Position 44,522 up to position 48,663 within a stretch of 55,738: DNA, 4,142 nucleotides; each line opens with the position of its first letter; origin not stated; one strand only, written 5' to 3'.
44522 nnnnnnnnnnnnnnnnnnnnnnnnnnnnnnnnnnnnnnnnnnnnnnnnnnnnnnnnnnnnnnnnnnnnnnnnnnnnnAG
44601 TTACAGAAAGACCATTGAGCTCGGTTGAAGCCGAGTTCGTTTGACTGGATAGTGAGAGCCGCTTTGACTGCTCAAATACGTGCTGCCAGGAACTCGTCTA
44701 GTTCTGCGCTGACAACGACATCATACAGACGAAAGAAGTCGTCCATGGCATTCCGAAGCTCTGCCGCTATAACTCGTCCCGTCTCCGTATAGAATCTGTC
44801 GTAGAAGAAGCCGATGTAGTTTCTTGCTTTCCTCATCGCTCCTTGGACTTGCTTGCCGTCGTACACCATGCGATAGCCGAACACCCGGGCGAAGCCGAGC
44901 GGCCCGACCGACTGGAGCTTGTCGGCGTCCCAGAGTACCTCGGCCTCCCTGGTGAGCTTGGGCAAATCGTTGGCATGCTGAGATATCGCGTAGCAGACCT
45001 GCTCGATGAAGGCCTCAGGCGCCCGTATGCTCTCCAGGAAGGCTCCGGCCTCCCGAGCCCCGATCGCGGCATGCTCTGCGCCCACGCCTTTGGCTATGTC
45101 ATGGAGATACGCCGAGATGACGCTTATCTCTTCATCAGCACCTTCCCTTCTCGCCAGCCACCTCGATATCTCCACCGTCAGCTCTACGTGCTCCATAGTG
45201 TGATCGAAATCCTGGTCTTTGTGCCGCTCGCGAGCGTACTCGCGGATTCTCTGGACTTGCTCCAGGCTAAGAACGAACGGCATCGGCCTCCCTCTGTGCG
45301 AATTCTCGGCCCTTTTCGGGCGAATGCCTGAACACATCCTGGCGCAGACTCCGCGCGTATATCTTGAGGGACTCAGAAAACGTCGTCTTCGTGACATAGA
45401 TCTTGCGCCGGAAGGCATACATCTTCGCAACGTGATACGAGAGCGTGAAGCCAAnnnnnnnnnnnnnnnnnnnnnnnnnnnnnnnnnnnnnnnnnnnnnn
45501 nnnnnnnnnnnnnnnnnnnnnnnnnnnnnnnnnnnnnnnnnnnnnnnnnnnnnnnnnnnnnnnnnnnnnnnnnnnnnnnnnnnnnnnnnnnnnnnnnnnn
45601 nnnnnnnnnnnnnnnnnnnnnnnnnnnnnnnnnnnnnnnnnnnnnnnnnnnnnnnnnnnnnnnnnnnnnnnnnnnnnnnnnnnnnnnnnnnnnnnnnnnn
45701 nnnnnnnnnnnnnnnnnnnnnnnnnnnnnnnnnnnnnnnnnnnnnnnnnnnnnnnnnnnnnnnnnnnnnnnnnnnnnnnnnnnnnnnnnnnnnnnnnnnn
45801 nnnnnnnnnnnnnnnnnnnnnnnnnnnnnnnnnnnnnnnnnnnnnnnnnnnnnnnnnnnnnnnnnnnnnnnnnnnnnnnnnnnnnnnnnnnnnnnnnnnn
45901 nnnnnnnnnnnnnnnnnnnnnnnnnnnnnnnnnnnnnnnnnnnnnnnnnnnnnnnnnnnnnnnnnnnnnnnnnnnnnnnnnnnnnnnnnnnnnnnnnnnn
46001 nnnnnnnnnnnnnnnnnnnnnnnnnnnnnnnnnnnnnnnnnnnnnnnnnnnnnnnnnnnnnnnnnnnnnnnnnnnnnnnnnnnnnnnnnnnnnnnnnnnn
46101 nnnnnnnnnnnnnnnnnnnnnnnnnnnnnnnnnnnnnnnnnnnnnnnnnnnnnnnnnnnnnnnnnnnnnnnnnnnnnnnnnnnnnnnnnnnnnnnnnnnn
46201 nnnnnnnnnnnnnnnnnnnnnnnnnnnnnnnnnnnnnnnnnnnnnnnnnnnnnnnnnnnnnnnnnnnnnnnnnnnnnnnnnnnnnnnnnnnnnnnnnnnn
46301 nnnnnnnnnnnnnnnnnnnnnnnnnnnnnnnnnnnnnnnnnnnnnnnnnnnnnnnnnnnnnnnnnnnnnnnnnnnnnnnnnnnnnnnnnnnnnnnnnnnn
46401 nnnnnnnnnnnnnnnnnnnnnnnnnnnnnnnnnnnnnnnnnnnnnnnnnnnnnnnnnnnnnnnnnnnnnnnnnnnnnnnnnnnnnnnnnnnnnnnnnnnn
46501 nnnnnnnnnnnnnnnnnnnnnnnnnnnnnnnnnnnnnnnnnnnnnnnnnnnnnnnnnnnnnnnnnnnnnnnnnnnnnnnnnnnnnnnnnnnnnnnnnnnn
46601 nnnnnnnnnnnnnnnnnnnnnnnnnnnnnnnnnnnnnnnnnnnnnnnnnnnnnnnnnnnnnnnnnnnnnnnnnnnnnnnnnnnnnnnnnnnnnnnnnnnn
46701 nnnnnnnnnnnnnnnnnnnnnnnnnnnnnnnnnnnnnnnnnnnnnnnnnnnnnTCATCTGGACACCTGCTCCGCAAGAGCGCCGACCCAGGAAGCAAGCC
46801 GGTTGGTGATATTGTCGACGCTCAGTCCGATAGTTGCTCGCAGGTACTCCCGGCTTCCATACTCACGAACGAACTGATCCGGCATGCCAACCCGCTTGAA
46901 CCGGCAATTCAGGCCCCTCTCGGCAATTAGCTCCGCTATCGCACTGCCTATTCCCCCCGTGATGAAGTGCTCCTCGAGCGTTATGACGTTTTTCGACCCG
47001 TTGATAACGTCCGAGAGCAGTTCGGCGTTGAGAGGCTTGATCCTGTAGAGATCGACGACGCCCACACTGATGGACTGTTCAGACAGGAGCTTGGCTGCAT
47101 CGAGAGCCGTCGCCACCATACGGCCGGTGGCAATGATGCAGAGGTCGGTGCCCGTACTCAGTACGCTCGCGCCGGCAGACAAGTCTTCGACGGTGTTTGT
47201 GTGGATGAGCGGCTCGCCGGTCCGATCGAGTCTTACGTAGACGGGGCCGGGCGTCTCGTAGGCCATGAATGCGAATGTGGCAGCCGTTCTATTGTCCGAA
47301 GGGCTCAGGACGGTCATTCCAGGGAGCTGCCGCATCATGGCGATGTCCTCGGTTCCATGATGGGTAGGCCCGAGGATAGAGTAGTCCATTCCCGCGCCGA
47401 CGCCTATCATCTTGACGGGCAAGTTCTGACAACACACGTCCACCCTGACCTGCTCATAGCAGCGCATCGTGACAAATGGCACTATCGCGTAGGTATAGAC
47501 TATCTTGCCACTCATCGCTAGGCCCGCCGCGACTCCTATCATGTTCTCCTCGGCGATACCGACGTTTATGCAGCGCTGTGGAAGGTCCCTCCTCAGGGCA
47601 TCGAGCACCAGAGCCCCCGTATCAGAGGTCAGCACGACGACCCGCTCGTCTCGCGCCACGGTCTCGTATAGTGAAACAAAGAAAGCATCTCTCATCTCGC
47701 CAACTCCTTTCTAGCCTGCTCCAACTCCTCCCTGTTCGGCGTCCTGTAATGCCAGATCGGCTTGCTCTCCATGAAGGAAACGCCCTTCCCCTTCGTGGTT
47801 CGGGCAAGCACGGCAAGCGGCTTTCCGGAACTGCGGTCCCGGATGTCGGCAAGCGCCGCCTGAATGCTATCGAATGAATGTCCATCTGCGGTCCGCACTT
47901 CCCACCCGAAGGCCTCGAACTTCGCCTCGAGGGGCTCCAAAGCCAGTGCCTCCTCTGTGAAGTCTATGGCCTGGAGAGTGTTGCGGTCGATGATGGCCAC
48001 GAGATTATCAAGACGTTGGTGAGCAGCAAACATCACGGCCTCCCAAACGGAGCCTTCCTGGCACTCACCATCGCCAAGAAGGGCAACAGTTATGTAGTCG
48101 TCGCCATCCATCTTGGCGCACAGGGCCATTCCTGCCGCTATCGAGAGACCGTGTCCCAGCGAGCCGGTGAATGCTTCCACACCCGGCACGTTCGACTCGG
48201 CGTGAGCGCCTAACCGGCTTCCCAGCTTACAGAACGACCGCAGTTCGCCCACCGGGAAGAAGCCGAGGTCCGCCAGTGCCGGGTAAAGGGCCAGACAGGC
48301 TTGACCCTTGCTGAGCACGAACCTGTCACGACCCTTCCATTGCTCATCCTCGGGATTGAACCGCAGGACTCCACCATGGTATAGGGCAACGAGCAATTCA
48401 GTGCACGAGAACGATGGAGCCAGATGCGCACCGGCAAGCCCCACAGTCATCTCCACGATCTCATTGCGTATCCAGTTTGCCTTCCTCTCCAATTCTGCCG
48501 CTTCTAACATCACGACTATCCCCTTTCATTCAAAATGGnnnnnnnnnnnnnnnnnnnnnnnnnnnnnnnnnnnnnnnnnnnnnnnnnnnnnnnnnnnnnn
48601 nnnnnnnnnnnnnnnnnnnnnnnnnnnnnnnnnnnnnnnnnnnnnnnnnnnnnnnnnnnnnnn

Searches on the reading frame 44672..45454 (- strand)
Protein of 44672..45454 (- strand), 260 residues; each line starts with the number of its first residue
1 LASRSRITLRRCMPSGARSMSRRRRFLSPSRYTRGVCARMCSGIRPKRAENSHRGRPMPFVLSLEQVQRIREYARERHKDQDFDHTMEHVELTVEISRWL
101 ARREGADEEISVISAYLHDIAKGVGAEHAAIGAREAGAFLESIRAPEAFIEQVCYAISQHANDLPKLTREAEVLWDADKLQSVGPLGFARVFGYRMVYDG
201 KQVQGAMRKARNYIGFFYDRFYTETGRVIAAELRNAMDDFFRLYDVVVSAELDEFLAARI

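Call 5: search_protein_families(library=pfam, proteins=[window:44672-45454:-], max_evalue=0.01)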
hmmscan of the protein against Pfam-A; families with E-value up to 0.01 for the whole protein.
window:44672-45454:- (260 aa): 1 family
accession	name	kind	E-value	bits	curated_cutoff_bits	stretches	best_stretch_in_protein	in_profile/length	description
PF01966.28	HD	-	9.3e-12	45.7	22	1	87-181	2-114/116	HD domain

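Call 6: search_protein_families(library=ncbifam, proteins=[window:44672-45454:-], max_evalue=0.01)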
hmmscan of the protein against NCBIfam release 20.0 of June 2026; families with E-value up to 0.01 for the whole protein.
window:44672-45454:- (260 aa): 12 families
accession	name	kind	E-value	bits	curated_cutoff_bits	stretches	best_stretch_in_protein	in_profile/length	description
NF007515.0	PRK10119.1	equivalog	5.9e-12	45.6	286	1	68-192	8-141/231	phosphohydrolase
TIGR01693.1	UTase_glnD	equivalog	2.4e-05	22.8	519.4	1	107-160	464-517/850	[protein-PII] uridylyltransferase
NF045665.1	NTPtran_DVU1551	equivalog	4.2e-05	22.7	315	1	63-180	200-310/359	DVU_1551 family NTP transferase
NF003347.0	PRK04374.1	equivalog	5.8e-05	21.4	1567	1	108-161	486-539/869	[protein-PII] uridylyltransferase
NF002837.0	PRK03059.1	equivalog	6.5e-05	21.2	1010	1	109-160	479-530/857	[protein-PII] uridylyltransferase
NF003448.0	PRK05007.1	equivalog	0.00025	19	1255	1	107-142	497-532/884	bifunctional uridylyltransferase/uridylyl-removing protein GlnD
TIGR00277.1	HDIG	domain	0.00042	20.1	27.6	1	83-144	6-73/84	HDIG domain-containing metalloprotein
NF002487.0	PRK01759.1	equivalog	0.00044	18.6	890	1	107-160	480-533/862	bifunctional uridylyltransferase/uridylyl-removing protein GlnD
NF001366.0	PRK00275.1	equivalog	0.001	17.1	1299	1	109-160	498-549/895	[protein-PII] uridylyltransferase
NF002895.0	PRK03381.1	equivalog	0.0029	15.8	631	1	110-146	445-481/782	[protein-PII] uridylyltransferase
NF003467.0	PRK05092.1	equivalog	0.0034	15.2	959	1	109-160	540-591/940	[protein-PII] uridylyltransferase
NF009345.0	PRK12705.1-2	equivalog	0.0069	15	904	1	87-178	326-413/509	hypothetical protein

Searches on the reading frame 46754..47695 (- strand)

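Call 5: search_protein_families(library=pfam, proteins=[window:46754-47695:-], max_evalue=0.01)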
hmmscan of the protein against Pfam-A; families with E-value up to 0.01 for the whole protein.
window:46754-47695:- (313 aa): 4 families
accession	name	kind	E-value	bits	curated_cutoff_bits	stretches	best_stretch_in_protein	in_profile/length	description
PF02779.29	Transket_pyr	-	4.4e-31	108.3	27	1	2-158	6-169/174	Transketolase, pyrimidine binding domain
PF02780.25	Transketolase_C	-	8.7e-28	97.2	25.9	1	176-296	3-124/124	Transketolase, C-terminal domain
PF17147.9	PFOR_II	-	6.1e-05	23.8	27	1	184-255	2-73/102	Pyruvate:ferredoxin oxidoreductase core domain II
PF22613.1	Transketolase_C_1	-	0.00035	21.2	27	1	182-221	11-50/113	Transketolase-like TK C-terminal domain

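Call 6: search_protein_families(library=ncbifam, proteins=[window:46754-47695:-], max_evalue=0.01)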
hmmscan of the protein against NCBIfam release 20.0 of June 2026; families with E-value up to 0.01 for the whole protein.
window:46754-47695:- (313 aa): 14 families
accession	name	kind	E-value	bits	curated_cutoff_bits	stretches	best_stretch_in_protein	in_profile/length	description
NF004559.0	PRK05899.2-5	equivalog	3.2e-52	177.6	488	1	2-302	321-622/627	transketolase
TIGR00204.1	dxs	equivalog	2.1e-51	175.2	465.95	1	8-304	319-615/616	1-deoxy-D-xylulose-5-phosphate synthase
NF003933.0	PRK05444.2-2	equivalog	2.5e-47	161.7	395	1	9-302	303-603/606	1-deoxy-D-xylulose-5-phosphate synthase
NF008968.0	PRK12315.1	subfamily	4e-33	114.5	510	1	7-298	287-575/582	1-deoxy-D-xylulose-5-phosphate synthase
NF004556.0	PRK05899.2-2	equivalog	2.5e-30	105.3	575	1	16-303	345-637/639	transketolase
NF006667.0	PRK09212.1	subfamily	3e-19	69.1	321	1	2-262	7-281/327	pyruvate dehydrogenase complex E1 component subunit beta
TIGR00232.1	tktlase_bact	equivalog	1.2e-16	60.2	682.25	1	37-239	393-600/654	transketolase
NF008854.0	PRK11892.1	equivalog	6.7e-15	54.7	454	1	2-261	145-419/464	pyruvate dehydrogenase complex E1 component subunit beta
NF004558.0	PRK05899.2-4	equivalog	3.4e-14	52.2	788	1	32-242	383-598/651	transketolase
NF007201.0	PRK09622.1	equivalog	0.00025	20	590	1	183-256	268-341/405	2-oxoacid:ferredoxin oxidoreductase subunit alpha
NF041170.1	Oxoac_fdxalpha_Archa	equivalog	0.00051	18.5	800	1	183-244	520-582/636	2-oxoacid:ferredoxin oxidoreductase subunit alpha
TIGR03710.1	OAFO_sf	subfamily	0.0029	16.3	482.75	1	181-242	462-522/561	2-oxoacid:acceptor oxidoreductase subunit alpha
NF045791.1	OxalOxredalpha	equivalog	0.0044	16.1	500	1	181-259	260-337/395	oxalate oxidoreductase subunit alpha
NF006412.0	PRK08659.1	equivalog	0.0071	15.6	411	1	177-241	269-333/378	2-oxoacid:acceptor oxidoreductase subunit alpha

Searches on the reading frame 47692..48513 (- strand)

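Call 5: search_protein_families(library=pfam, proteins=[window:47692-48513:-], max_evalue=0.01)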
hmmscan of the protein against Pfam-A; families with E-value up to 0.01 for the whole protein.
window:47692-48513:- (273 aa): 5 families
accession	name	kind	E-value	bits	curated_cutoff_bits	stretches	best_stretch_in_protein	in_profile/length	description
PF00456.26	Transketolase_N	-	1.7e-39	136.1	22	1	33-270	27-274/334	Transketolase, thiamine diphosphate binding domain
PF13292.11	DXP_synthase_N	-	8.2e-13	48.7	21.2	2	120-179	114-172/274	1-deoxy-D-xylulose-5-phosphate synthase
PF09364.15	XFP_N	-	1.8e-08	34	23.7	1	100-231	123-254/364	XFP N-terminal domain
PF00676.26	E1_dh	-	1.5e-07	31.1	22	1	106-177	91-160/300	Dehydrogenase E1 component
PF02775.26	TPP_enzyme_C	-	0.0063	16.8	21.9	0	114-184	25-89/151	Thiamine pyrophosphate enzyme, C-terminal TPP binding domain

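Call 6: search_protein_families(library=ncbifam, proteins=[window:47692-48513:-], max_evalue=0.01)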
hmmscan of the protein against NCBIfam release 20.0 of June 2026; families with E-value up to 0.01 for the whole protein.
window:47692-48513:- (273 aa): 17 families
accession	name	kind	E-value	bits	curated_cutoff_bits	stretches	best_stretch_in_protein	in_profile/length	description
NF004559.0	PRK05899.2-5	equivalog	4.6e-76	256.4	488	1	5-272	15-280/627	transketolase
NF004556.0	PRK05899.2-2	equivalog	6.6e-61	206.4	575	1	5-271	14-276/639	transketolase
TIGR00232.1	tktlase_bact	equivalog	2.3e-42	145.2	682.25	1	30-271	22-273/654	transketolase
NF004558.0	PRK05899.2-4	equivalog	8.6e-35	120.2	788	1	29-271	24-270/651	transketolase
TIGR03182.1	PDH_E1_alph_y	equivalog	9e-14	51.1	393.85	1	117-268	110-257/315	pyruvate dehydrogenase (acetyl-transferring) E1 component subunit alpha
TIGR00204.1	dxs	equivalog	1.9e-12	46.5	465.95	1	120-176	114-170/616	1-deoxy-D-xylulose-5-phosphate synthase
NF003933.0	PRK05444.2-2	equivalog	8e-12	44.5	395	1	115-263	116-271/606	1-deoxy-D-xylulose-5-phosphate synthase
NF008968.0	PRK12315.1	subfamily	3.7e-10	38.7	510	1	122-265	119-270/582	1-deoxy-D-xylulose-5-phosphate synthase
NF003616.0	PRK05261.1-1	subfamily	2e-09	36.3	777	1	100-222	124-246/788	phosphoketolase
TIGR00759.1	aceE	equivalog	4.4e-09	34.9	859.9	1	142-206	221-286/885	pyruvate dehydrogenase (acetyl-transferring), homodimeric type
TIGR03181.1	PDH_E1_alph_x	equivalog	1.1e-08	34.3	411.35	1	119-228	124-232/341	pyruvate dehydrogenase (acetyl-transferring) E1 component subunit alpha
TIGR03186.1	AKGDH_not_PDH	exception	2.7e-07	29.3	1408.3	1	144-206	223-286/889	alpha-ketoglutarate dehydrogenase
NF003617.0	PRK05261.1-2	subfamily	4.9e-07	28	1143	1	99-259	135-294/797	phosphoketolase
NF003619.0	PRK05261.1-4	subfamily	8.1e-07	27.4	962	1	101-259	136-293/799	phosphoketolase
NF003618.0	PRK05261.1-3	subfamily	0.0001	20.7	1199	1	101-227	128-255/789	phosphoketolase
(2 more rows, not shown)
